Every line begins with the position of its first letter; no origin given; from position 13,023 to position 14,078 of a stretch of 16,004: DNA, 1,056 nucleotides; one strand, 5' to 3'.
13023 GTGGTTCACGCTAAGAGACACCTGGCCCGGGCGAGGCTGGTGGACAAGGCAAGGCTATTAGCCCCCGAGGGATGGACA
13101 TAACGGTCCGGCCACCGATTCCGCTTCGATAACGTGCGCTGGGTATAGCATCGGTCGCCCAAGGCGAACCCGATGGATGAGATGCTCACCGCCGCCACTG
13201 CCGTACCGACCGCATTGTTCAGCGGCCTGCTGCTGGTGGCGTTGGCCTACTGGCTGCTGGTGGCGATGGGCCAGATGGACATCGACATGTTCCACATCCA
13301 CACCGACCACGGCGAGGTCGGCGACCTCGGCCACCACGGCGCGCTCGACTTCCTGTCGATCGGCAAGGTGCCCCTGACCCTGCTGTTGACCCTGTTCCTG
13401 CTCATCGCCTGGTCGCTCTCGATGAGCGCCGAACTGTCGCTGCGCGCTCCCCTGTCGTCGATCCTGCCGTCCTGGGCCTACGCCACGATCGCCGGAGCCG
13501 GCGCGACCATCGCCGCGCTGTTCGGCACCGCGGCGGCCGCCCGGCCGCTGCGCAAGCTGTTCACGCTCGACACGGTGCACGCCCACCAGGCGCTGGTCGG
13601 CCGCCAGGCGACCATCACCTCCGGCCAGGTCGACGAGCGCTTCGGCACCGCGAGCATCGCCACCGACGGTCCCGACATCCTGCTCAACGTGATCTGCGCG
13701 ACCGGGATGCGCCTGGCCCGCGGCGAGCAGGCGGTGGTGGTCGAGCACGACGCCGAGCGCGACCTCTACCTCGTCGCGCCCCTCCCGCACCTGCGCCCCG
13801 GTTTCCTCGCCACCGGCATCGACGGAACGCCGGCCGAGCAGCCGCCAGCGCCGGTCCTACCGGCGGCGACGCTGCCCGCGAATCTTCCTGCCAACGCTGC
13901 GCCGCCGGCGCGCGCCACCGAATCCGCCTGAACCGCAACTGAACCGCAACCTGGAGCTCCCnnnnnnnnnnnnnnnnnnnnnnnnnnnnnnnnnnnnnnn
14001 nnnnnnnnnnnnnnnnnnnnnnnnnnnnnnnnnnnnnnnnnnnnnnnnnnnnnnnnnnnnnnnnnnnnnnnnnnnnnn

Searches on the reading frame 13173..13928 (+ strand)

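Call 8: search_protein_families(library=ncbifam, proteins=[window:13173-13928:+], max_evalue=1)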
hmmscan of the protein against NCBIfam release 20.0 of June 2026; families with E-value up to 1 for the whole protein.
window:13173-13928:+ (252 aa): 0 families

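Call 9: search_protein_families(library=pfam, proteins=[window:13173-13928:+], max_evalue=0.1)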
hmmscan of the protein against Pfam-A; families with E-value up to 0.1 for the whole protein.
window:13173-13928:+ (252 aa): 1 family
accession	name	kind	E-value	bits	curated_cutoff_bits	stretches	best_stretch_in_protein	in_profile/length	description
PF21001.2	YqiJ_N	-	0.017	15.7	23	1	28-115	22-111/116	Inner membrane protein YqiJ, N-terminal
